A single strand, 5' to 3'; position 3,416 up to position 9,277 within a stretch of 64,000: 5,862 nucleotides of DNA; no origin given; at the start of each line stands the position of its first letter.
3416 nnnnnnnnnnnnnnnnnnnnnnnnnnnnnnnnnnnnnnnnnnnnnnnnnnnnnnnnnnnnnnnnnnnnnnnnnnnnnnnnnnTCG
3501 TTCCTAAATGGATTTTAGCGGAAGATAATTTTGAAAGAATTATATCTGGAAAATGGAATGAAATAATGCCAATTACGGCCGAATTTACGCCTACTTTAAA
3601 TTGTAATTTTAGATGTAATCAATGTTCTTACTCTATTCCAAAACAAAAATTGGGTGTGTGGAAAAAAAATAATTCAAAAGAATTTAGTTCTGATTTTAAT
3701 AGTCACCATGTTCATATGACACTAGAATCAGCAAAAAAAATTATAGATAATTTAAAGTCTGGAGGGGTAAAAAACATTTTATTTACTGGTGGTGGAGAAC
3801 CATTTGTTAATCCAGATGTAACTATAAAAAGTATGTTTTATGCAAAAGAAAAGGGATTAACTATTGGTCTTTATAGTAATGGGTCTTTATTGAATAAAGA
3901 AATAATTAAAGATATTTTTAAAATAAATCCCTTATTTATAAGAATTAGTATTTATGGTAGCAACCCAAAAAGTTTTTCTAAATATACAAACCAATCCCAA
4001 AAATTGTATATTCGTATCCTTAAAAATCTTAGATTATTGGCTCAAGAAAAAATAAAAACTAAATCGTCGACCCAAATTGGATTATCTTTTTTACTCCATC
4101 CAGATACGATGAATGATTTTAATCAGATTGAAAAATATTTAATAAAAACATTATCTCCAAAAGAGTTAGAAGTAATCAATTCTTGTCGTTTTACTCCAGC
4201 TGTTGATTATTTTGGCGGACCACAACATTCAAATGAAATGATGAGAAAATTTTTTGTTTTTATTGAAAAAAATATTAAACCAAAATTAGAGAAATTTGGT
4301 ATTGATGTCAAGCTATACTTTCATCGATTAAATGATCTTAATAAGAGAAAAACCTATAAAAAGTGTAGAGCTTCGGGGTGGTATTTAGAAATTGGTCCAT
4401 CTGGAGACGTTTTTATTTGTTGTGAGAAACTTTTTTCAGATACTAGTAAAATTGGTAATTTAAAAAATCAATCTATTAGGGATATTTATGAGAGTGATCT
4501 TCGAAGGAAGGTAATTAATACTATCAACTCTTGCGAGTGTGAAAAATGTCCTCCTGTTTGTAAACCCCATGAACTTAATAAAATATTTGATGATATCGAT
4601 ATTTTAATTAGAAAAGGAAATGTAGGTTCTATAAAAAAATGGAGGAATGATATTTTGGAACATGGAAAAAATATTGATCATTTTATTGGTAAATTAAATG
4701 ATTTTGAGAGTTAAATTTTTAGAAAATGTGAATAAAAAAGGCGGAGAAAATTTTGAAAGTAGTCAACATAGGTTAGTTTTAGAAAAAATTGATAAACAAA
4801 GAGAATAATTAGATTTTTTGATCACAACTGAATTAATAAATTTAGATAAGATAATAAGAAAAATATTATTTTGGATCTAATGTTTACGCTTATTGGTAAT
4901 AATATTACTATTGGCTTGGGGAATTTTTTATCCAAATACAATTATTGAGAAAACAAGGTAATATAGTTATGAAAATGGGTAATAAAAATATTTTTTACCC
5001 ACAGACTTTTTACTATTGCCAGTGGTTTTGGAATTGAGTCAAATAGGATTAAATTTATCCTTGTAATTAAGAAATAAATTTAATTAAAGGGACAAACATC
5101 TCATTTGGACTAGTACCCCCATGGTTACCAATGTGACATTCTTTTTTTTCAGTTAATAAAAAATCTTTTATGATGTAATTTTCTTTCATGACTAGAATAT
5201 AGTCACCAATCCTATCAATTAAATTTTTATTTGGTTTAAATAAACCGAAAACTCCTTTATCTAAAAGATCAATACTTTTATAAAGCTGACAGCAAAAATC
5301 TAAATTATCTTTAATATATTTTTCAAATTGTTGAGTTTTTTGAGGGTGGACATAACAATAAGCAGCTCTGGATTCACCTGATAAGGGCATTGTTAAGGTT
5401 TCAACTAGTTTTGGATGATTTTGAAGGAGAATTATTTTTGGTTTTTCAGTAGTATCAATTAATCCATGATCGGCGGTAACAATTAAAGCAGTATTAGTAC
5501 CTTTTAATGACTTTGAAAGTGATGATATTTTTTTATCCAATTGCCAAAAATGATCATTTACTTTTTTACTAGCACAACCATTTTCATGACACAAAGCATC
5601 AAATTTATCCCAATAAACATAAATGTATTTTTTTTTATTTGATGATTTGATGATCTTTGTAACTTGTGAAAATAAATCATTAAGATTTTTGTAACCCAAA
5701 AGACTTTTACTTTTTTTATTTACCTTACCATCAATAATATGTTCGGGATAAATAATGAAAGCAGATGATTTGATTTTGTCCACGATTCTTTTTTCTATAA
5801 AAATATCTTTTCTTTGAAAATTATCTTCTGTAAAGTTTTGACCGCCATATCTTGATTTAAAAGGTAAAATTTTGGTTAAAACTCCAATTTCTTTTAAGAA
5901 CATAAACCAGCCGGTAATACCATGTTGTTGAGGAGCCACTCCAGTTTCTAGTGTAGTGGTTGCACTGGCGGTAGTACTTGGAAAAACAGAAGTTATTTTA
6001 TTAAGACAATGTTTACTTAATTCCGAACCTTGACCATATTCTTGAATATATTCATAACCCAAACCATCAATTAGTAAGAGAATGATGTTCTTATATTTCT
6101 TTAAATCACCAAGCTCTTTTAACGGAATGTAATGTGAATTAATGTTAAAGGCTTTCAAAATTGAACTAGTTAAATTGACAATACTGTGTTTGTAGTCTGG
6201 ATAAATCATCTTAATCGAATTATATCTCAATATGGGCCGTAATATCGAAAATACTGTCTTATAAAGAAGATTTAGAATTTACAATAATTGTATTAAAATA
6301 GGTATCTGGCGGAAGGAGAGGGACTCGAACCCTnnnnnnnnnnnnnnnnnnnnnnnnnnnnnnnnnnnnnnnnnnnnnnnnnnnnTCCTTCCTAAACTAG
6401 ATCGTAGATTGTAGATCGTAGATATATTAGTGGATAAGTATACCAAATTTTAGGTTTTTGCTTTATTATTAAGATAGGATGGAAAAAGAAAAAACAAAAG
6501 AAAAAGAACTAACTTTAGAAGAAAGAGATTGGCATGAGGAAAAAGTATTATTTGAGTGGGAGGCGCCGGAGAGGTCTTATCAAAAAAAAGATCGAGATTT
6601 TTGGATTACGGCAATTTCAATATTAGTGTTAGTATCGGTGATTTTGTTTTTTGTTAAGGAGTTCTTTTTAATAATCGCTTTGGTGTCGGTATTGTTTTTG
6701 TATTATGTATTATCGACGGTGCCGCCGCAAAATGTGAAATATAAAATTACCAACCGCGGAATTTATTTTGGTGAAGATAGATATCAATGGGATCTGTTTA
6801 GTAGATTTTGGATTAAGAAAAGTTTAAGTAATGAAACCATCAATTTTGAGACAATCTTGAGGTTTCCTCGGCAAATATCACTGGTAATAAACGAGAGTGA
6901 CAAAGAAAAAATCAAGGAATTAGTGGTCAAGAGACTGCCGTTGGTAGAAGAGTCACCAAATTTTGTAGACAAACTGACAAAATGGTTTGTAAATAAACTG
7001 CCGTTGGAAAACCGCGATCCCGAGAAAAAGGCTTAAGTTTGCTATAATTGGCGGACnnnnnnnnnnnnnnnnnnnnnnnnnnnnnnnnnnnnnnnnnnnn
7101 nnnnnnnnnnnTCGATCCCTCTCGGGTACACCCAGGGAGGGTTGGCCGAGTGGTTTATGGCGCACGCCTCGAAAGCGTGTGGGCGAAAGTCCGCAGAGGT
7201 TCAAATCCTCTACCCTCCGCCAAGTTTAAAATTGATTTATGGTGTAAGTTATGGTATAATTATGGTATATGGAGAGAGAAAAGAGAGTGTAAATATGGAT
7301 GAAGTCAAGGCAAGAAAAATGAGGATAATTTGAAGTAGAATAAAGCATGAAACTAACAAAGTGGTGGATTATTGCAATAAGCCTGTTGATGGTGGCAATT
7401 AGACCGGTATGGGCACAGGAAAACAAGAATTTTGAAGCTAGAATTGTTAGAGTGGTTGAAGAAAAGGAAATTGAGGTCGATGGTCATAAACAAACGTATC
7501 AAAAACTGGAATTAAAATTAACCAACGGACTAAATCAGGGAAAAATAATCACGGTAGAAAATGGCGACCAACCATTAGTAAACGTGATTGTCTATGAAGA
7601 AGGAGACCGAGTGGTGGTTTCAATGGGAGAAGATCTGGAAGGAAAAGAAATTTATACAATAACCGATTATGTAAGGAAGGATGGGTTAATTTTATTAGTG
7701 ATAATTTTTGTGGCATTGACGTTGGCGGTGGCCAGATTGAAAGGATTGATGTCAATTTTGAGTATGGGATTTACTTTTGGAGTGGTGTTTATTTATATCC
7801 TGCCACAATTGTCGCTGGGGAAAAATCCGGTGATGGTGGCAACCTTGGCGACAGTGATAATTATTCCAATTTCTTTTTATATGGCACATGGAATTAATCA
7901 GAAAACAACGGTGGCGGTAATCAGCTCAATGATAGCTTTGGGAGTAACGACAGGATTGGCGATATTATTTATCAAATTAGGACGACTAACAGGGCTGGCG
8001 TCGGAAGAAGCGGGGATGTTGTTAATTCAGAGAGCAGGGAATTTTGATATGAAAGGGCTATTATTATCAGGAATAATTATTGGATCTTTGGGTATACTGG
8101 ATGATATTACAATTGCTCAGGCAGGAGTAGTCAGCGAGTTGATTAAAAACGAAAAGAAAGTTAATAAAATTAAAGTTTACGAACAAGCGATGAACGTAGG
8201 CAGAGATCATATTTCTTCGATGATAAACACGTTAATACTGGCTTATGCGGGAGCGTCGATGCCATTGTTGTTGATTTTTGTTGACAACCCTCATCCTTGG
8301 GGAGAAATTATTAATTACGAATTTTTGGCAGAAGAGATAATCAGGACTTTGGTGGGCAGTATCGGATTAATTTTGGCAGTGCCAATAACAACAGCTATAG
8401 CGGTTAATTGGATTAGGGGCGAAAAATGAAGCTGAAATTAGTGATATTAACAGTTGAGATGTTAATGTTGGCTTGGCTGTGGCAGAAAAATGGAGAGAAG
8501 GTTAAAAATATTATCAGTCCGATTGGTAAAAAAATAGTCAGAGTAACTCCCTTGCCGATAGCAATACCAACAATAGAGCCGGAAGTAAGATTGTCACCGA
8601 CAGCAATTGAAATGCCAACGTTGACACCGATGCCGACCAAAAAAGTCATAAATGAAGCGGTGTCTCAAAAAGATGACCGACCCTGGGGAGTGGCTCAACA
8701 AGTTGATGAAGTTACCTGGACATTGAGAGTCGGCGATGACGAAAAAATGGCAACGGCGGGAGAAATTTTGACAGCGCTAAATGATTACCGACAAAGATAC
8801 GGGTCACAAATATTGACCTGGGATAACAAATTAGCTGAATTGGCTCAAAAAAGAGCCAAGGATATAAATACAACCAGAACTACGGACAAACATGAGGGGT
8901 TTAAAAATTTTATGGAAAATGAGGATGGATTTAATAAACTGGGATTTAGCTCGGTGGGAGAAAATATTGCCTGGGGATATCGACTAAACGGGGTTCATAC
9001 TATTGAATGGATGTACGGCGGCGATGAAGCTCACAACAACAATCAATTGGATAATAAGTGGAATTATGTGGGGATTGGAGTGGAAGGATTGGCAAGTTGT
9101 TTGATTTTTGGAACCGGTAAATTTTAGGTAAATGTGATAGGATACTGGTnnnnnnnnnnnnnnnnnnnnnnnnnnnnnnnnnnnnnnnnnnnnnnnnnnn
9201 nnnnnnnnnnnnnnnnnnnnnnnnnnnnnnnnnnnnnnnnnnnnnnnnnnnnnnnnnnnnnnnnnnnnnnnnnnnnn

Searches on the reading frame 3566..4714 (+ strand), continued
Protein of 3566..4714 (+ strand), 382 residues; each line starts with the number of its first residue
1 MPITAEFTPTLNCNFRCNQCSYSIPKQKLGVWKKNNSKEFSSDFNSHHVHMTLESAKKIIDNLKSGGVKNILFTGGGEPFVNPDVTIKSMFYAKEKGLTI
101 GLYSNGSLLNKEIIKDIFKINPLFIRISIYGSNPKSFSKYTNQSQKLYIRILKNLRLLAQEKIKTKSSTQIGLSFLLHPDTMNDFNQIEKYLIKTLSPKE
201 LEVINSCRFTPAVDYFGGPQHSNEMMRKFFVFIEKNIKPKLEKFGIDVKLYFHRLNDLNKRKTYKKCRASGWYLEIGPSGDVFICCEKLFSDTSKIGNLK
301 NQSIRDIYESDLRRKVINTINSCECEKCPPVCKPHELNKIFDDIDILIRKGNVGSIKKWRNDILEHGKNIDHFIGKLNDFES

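Call 73: search_solved_structures(query=A4, max_evalue=0.1)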
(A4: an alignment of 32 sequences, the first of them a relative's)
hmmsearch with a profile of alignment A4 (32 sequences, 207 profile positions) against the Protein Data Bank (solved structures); distinct sequences matched with E-value up to 0.1: 22.
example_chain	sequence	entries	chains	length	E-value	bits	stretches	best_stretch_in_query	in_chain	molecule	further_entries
7ar9_z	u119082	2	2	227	4.4e-05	26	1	35-156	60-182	CA3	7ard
6zno_U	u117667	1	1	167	9.9e-05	24.8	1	59-111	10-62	Dynactin 6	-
30dr_U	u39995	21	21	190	0.00014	24.3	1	59-110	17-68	Dynactin 6 | DYNACTIN 5 | Dynactin subunit 6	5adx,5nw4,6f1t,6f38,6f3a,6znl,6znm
5afu_U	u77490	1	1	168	0.0002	23.8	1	59-108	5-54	DYNACTIN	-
3tv0_A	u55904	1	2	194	0.00024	23.6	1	59-109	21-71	Dynactin subunit 6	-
9b7j_M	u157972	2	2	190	0.00027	23.4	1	59-108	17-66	Dynactin subunit 6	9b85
6sc4_A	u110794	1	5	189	0.00034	23.1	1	37-148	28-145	Uncharacterized protein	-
9lin_A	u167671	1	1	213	0.00079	21.9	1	66-188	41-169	dGCA1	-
3ihs_A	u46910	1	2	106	0.0016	20.9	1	65-140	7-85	Phosphocarrier protein HPr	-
3t57_A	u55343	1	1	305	0.0038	19.7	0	44-96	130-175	UDP-N-acetylglucosamine O-acyltransferase domain-containing protein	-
9f5x_u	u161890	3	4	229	0.0049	19.3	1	40-151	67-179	CAG1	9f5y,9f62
4mfg_A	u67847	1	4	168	0.006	19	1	44-156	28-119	Putative acyltransferase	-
3ftt_A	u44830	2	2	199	0.017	17.5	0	22-132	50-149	Putative acetyltransferase SACOL2570 | Galactoside O-acetyltransferase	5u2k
3v4e_A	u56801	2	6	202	0.018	17.4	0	22-132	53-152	Galactoside O-acetyltransferase | Putative acetyltransferase SACOL2570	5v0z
7d6c_3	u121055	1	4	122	0.029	16.8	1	44-138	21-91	Carboxysome assembly protein CcmN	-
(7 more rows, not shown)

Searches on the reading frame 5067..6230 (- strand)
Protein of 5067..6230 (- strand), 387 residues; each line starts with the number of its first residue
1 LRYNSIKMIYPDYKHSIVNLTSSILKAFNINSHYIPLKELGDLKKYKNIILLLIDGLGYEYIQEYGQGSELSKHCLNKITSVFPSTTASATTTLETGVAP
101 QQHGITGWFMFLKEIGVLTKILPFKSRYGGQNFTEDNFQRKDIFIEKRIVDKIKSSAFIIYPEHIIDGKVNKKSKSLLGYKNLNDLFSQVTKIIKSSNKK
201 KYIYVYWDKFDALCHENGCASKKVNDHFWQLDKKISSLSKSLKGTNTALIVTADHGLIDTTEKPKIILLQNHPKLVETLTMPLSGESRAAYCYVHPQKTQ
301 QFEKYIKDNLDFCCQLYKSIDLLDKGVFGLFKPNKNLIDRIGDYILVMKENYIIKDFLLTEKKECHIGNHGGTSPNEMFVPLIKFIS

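Call 3: search_protein_families(library=pfam, proteins=[window:5067-6230:-], max_evalue=0.01)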
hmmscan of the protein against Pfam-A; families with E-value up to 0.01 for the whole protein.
window:5067-6230:- (387 aa): 3 families
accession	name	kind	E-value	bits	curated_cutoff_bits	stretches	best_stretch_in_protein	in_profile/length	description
PF01663.27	Phosphodiest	-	2e-23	84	23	1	50-372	2-341/342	Type I phosphodiesterase / nucleotide pyrophosphatase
PF08665.17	PglZ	-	4.9e-08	33.6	25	1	191-259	105-174/179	PglZ domain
PF01676.23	Metalloenzyme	-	1.9e-06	28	24.3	1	47-257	1-202/252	Metalloenzyme superfamily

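Call 4: search_protein_families(library=ncbifam, proteins=[window:5067-6230:-], max_evalue=0.01)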
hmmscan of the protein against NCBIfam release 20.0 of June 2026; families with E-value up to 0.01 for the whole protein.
window:5067-6230:- (387 aa): 6 families
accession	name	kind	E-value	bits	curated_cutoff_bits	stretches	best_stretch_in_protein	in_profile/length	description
NF042991.1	alk_phos_PafA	equivalog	4.8e-06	25.3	650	1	203-261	306-368/554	alkaline phosphatase PafA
TIGR02335.1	hydr_PhnA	equivalog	5.2e-06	25.8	407.55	1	49-115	15-88/408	phosphonoacetate hydrolase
TIGR02687.1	TIGR02687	equivalog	3.3e-05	22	270.35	1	199-258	569-629/844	BREX-1 system phosphatase PglZ type A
NF052313.1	T9SS_RR_PorX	equivalog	0.00019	20.3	300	0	229-271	385-427/513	T9SS response regulator signal transducer PorX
NF003104.0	PRK04024.1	equivalog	0.00083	18.2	489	1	184-256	278-348/412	2,3-bisphosphoglycerate-independent phosphoglycerate mutase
NF003766.0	PRK05362.1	equivalog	0.0012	17.7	256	1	179-257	259-335/396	phosphopentomutase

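Call 32: search_protein_families(library=padloc, proteins=[window:5067-6230:-], max_evalue=0.01)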
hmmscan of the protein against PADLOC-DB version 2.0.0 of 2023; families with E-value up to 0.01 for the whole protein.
window:5067-6230:- (387 aa): 3 families
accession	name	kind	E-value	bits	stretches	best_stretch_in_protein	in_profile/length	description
PDLC02564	PglZ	-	1.7e-07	28.1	1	177-260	554-636/855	PglZ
PDLC02563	PglZ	-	6.3e-05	19.4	1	182-259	543-621/831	PglZ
PDLC02547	PglZ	-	0.00075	15.8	1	199-258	579-639/855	PglZ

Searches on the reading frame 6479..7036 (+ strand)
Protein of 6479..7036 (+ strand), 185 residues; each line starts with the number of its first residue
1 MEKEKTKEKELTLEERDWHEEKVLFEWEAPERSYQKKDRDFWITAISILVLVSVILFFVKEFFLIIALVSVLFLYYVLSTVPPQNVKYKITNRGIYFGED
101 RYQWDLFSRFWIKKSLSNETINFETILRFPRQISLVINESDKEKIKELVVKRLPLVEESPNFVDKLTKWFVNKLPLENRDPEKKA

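Call 3: search_protein_families(library=pfam, proteins=[window:6479-7036:+], max_evalue=0.01)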
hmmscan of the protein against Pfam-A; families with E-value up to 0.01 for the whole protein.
window:6479-7036:+ (185 aa): 1 family
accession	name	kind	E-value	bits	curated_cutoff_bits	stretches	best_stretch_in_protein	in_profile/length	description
PF18923.6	DUF5673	-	0.0028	18.1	26.7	1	87-151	2-63/66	Domain of unknown function (DUF5673)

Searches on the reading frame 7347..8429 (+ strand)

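Call 59: search_protein_families(library=pfam, proteins=[window:7347-8429:+], max_evalue=0.001)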
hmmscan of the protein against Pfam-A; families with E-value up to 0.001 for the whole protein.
window:7347-8429:+ (360 aa): 1 family
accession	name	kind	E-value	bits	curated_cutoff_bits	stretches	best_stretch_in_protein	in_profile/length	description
PF07907.16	YibE_F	-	3.1e-72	243.5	27.2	1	114-352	1-239/241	YibE/F-like protein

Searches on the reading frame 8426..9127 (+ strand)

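Call 59: search_protein_families(library=pfam, proteins=[window:8426-9127:+], max_evalue=0.001)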
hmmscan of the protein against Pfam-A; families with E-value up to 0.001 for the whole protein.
window:8426-9127:+ (233 aa): 1 family
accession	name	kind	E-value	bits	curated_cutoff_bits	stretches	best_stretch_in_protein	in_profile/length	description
PF00188.32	CAP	-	1.9e-10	42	21.1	1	115-220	1-103/117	Cysteine-rich secretory protein family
